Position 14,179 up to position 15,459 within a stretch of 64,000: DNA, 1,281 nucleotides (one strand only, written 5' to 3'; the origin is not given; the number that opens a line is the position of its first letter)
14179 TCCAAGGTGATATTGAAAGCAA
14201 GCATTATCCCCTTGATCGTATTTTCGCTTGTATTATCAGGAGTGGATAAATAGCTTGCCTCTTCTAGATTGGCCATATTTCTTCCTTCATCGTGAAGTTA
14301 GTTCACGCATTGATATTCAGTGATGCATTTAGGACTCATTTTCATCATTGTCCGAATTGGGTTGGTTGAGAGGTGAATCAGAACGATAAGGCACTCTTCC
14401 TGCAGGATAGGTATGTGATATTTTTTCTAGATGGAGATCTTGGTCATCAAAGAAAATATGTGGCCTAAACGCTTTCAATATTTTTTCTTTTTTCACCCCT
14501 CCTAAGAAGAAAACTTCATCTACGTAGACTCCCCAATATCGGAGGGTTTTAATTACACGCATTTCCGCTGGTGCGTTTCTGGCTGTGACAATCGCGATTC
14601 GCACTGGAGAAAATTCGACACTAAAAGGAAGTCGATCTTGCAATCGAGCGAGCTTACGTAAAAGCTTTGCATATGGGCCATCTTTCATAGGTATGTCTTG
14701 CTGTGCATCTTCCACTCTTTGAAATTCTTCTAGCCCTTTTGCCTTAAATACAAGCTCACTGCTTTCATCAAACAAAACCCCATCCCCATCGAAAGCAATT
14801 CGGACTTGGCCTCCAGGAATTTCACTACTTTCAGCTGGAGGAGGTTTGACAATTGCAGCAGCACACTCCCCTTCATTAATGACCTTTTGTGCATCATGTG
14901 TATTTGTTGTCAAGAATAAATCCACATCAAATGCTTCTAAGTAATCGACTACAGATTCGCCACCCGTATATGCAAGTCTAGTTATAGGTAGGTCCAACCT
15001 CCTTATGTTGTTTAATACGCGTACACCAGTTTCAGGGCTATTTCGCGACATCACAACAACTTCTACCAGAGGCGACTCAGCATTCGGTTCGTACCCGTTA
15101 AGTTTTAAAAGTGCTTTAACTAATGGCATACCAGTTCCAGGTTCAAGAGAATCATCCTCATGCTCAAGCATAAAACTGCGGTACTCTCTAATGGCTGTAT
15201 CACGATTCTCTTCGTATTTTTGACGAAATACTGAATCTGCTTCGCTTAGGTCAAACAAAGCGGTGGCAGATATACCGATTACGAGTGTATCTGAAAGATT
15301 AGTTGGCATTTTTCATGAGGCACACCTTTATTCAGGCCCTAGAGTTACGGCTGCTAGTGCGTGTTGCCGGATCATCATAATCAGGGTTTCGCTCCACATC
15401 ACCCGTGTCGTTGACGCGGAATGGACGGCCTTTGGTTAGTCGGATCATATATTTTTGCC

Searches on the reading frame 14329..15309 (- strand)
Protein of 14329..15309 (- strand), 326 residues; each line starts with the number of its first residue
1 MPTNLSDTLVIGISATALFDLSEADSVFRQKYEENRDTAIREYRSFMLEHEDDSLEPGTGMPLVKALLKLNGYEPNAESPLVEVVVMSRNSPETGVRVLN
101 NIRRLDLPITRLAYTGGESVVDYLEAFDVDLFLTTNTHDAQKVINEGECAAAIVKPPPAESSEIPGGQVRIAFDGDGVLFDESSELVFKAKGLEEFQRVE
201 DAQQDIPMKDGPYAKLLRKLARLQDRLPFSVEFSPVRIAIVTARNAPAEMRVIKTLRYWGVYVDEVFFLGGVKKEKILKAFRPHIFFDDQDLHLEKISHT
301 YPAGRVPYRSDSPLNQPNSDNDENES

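Call 30: search_protein_families(library=pfam, proteins=[window:14329-15309:-], max_evalue=0.001)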
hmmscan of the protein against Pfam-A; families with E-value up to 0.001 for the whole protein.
window:14329-15309:- (326 aa): 1 family
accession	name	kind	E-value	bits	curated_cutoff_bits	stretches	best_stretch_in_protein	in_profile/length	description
PF06189.17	5-nucleotidase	-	7.9e-112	373.4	28.2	1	1-310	1-299/302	5'-nucleotidase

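Call 57: search_protein_families(library=padloc, proteins=[window:14329-15309:-], max_evalue=0.00001)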
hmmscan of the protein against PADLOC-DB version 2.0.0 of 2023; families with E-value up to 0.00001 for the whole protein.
window:14329-15309:- (326 aa): 1 family
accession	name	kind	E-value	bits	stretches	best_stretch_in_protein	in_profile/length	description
PDLC04900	PDC-S08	-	6e-124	411.1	1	1-313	15-317/323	-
